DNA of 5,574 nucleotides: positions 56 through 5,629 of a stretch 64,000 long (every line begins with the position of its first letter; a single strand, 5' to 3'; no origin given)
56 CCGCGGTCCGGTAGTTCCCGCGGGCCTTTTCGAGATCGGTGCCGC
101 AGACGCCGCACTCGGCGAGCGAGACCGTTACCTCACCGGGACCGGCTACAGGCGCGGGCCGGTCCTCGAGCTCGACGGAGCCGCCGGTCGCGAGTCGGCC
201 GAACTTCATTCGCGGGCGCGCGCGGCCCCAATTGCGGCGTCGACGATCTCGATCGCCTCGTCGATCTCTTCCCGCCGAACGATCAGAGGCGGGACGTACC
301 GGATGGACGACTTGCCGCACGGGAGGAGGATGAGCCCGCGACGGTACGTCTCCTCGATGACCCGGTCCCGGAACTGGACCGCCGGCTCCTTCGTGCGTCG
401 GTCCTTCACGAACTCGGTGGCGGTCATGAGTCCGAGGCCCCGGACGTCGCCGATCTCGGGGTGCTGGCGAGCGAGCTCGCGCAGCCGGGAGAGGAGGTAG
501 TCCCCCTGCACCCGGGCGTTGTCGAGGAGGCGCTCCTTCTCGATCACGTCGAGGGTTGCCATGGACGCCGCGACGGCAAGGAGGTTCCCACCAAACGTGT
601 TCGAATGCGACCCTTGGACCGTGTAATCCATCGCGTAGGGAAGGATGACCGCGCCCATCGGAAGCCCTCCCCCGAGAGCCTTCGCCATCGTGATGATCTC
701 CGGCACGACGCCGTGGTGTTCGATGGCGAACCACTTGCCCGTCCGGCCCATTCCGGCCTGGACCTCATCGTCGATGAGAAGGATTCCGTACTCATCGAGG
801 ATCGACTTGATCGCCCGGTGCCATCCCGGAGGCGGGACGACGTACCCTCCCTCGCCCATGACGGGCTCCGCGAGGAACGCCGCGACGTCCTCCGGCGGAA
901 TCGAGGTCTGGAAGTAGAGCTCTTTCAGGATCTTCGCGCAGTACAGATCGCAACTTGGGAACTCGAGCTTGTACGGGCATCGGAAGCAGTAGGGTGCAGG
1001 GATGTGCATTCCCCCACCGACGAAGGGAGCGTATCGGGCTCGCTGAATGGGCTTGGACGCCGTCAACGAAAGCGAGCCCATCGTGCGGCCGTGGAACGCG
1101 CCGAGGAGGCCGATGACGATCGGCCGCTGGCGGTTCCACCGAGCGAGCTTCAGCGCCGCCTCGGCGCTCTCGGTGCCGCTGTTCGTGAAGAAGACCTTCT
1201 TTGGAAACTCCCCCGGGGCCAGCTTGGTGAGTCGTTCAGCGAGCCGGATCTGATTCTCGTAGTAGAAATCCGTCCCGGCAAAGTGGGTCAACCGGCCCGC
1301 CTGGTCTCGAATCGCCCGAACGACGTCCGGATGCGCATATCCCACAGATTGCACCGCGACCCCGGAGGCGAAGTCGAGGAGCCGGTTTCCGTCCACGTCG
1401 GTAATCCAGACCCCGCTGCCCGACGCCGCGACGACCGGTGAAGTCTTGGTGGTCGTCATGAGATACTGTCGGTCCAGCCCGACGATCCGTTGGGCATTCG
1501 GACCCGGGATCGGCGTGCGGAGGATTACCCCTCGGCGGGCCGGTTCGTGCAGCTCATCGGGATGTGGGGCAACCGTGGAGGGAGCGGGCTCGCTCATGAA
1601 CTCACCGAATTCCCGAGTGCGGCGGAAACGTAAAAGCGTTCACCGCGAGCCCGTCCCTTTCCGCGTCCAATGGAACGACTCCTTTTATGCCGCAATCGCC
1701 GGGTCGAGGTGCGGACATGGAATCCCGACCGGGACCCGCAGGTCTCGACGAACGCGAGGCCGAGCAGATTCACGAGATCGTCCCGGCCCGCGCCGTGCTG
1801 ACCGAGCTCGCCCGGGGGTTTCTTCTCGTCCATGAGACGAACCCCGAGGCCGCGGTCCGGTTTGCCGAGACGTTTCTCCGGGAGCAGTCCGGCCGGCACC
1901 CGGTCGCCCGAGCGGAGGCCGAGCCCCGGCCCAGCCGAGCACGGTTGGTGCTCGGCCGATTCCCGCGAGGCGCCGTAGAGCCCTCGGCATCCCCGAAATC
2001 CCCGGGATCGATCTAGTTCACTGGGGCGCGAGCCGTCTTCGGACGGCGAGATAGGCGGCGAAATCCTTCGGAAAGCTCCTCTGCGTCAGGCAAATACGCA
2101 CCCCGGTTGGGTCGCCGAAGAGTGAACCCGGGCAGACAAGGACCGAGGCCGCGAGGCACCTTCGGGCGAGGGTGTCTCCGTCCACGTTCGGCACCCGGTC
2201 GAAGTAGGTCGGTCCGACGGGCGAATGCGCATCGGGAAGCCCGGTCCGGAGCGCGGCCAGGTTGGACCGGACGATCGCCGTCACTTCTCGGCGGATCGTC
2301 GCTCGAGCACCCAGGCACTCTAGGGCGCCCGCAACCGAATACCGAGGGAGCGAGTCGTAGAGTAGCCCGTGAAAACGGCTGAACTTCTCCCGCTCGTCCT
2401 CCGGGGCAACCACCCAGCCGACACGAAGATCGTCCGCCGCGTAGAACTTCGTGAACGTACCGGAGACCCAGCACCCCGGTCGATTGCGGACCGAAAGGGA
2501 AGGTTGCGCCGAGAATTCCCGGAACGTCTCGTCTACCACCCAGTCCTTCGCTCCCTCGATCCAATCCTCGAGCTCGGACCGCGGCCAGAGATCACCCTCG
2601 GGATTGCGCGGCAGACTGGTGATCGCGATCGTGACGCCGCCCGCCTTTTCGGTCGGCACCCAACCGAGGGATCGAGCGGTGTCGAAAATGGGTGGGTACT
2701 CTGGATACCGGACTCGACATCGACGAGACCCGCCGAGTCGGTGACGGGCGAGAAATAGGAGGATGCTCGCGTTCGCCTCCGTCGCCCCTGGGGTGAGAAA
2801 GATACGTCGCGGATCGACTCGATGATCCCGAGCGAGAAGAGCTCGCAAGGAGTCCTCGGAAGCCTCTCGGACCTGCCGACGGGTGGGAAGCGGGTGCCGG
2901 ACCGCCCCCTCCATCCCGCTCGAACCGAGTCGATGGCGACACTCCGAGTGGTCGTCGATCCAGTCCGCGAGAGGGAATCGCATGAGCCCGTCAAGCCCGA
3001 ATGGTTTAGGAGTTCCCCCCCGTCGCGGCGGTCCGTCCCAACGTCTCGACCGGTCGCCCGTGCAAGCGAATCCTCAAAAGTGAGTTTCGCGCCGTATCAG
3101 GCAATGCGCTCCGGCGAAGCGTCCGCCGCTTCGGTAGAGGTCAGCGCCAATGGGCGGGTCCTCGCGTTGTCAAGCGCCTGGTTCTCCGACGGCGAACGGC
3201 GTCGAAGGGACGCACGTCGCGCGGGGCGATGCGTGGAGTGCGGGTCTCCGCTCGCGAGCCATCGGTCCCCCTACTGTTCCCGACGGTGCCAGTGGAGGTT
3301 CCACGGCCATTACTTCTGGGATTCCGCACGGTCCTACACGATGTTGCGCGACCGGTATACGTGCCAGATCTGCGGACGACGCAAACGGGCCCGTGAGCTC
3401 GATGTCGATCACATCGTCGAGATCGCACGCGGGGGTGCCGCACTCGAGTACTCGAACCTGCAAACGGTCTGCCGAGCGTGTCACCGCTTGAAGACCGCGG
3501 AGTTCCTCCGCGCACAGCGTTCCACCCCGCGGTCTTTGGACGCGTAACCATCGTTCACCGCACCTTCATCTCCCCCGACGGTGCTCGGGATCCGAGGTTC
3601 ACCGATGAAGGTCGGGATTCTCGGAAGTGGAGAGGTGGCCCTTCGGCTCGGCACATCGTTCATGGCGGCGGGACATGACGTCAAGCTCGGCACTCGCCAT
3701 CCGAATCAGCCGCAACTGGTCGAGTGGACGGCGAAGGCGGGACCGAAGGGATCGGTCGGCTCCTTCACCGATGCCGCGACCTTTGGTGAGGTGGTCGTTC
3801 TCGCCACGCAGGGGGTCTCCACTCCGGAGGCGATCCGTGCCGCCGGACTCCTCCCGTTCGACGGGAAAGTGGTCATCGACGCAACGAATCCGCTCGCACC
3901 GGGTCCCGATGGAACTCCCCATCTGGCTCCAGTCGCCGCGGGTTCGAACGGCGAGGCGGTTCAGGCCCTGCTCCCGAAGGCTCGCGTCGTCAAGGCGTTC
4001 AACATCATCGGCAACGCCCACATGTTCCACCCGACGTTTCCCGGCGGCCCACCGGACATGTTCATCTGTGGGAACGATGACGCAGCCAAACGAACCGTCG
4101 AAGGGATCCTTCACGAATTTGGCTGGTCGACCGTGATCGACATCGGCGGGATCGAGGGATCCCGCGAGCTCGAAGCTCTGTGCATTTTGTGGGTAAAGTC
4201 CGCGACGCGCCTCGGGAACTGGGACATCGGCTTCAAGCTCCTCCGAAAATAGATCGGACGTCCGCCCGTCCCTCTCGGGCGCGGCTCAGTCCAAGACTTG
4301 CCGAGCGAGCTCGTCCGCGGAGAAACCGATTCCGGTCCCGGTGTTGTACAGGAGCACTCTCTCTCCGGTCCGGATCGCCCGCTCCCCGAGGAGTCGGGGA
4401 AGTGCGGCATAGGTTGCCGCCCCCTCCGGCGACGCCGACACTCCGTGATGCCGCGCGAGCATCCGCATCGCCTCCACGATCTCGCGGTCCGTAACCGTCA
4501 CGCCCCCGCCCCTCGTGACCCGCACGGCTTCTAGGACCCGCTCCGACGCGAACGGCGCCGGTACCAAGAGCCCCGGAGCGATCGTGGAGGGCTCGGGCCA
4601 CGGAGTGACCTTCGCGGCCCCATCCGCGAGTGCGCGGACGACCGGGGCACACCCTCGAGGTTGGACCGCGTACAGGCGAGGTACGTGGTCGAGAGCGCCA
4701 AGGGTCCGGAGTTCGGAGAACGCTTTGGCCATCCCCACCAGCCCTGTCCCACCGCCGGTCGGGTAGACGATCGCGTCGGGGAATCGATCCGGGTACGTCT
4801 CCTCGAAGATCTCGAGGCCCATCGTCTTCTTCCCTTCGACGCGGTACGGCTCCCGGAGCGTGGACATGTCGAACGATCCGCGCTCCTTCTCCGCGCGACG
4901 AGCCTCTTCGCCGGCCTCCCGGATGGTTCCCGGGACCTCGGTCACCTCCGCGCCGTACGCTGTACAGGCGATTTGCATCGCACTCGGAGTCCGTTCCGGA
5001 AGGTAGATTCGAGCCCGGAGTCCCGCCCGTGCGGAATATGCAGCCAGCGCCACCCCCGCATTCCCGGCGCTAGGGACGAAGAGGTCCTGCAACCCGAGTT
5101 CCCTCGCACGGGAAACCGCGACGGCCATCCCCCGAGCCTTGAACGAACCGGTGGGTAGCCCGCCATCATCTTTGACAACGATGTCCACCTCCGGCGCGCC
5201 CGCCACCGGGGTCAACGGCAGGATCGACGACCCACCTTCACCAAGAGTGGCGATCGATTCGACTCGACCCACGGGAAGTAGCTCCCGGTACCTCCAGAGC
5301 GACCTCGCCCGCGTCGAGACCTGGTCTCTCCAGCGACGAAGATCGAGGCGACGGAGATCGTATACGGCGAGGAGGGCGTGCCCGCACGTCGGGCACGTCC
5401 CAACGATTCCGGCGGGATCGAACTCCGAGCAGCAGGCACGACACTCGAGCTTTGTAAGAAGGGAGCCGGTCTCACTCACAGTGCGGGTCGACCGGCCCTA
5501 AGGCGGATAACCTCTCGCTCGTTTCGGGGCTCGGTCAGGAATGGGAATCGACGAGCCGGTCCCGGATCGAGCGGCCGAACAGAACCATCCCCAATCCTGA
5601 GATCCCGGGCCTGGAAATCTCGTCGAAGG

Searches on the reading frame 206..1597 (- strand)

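Call 10: search_protein_families(library=ncbifam, proteins=[window:206-1597:-], max_evalue=0.00001)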
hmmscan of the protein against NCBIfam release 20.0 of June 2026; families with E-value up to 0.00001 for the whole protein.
window:206-1597:- (463 aa): 69 families (the best 25 are shown)
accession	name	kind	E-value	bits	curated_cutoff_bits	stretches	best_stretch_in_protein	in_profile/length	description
NF004426.0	PRK05769.1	equivalog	2.2e-173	577.1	552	1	26-457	8-438/441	acetyl ornithine aminotransferase family protein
NF005993.0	PRK08117.1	subfamily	6.2e-133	443.5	574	1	51-459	22-430/433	aspartate aminotransferase family protein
NF006228.0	PRK08360.1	equivalog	5.3e-117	391.2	608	1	47-457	15-425/443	aspartate aminotransferase family protein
NF002874.0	PRK03244.1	equivalog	3.1e-103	345.6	457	1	44-460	16-396/399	acetylornithine transaminase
NF004714.0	PRK06058.1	subfamily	2.2e-102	343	639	1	26-456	14-444/447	4-aminobutyrate--2-oxoglutarate transaminase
NF005692.0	PRK07495.1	equivalog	5.5e-102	341.6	724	1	60-460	29-423/425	4-aminobutyrate--2-oxoglutarate transaminase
TIGR00700.1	GABAtrnsam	equivalog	1e-99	334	506.65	1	51-456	13-418/420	4-aminobutyrate--2-oxoglutarate transaminase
NF045634.1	LeuMetRace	equivalog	1.2e-99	333.9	800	1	51-457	21-425/432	leucine/methionine racemase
NF005376.0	PRK06918.1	equivalog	1.7e-99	333.3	676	1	50-459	33-444/451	4-aminobutyrate--2-oxoglutarate transaminase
TIGR00707.1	argD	subfamily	3.1e-99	332.3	410.05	1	45-456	1-380/381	acetylornithine/succinylornithine family transaminase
NF006368.0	PRK08593.1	equivalog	1.2e-94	317.4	570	1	35-459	6-432/448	aspartate aminotransferase family protein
NF004718.0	PRK06062.1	subfamily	9.4e-90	301.3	472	1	50-460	35-450/454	hypothetical protein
NF002325.0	PRK01278.1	subfamily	1e-89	301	372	2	236-460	174-390/395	acetylornithine transaminase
NF004171.0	PRK05639.1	equivalog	4.2e-89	299.5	639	1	30-459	10-444/457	alanine/serine racemase family protein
NF005985.0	PRK08088.1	equivalog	9.1e-88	294.8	713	1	52-456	22-421/426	4-aminobutyrate--2-oxoglutarate transaminase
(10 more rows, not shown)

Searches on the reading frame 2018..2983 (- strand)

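Call 14: search_protein_families(library=pfam, proteins=[window:2018-2983:-], max_evalue=0.00001)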
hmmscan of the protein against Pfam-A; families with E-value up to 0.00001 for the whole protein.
window:2018-2983:- (321 aa): 1 family
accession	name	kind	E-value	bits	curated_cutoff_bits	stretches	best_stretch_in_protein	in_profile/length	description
PF00155.27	Aminotran_1_2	-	2.6e-09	37.2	19.7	1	119-299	149-346/361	Aminotransferase class I and II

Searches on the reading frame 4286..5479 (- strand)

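Call 10: search_protein_families(library=ncbifam, proteins=[window:4286-5479:-], max_evalue=0.00001)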
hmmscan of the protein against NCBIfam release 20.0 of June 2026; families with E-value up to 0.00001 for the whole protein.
window:4286-5479:- (397 aa): 32 families (the best 25 are shown)
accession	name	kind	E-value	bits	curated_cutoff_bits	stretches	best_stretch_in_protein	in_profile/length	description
NF006050.0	PRK08197.1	equivalog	1.4e-129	432.4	303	1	6-388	4-386/406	threonine synthase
NF004170.0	PRK05638.1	equivalog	3.1e-61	207.3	421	1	11-385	2-357/442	threonine synthase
NF006205.0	PRK08329.1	equivalog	7.1e-45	153.5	358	1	60-384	42-344/347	threonine synthase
TIGR00260.1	thrC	equivalog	2.4e-40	138.7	167.1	1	62-374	2-326/340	threonine synthase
NF005035.0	PRK06450.1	equivalog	9.6e-39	133.1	301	1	73-363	48-321/338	threonine synthase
NF004996.0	PRK06381.1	equivalog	2.1e-32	112.4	266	1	100-373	33-309/319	threonine synthase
NF006094.0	PRK08246.1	subfamily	1.3e-28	100.4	331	1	99-377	38-297/310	serine/threonine dehydratase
TIGR01127.1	ilvA_1Cterm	equivalog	1.4e-22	80.2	378.75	1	100-360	17-265/380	threonine ammonia-lyase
NF004771.0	PRK06110.1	equivalog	1.5e-21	76.8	317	1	98-385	36-308/323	threonine dehydratase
NF045641.2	BHydaspDhtseBhcB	equivalog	1.2e-19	70.6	550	1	110-382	47-303/312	beta-hydroxyaspartate dehydratase BhcB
NF005292.0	PRK06815.1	equivalog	5.1e-18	65.2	371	1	98-358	36-283/320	threonine/serine dehydratase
NF005454.0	PRK07048.1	equivalog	8.6e-18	64.6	452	1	110-362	52-292/324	threo-3-hydroxy-L-aspartate ammonia-lyase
NF005680.0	PRK07476.1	equivalog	1e-17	64.1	413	1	97-360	37-290/326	hydroxyectoine utilization dehydratase EutB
NF005600.0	PRK07334.1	equivalog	1e-17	63.8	496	1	98-384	43-312/408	threonine ammonia-lyase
TIGR03844.1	cysteate_syn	equivalog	1.7e-16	60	324.9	1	12-393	4-389/398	cysteate synthase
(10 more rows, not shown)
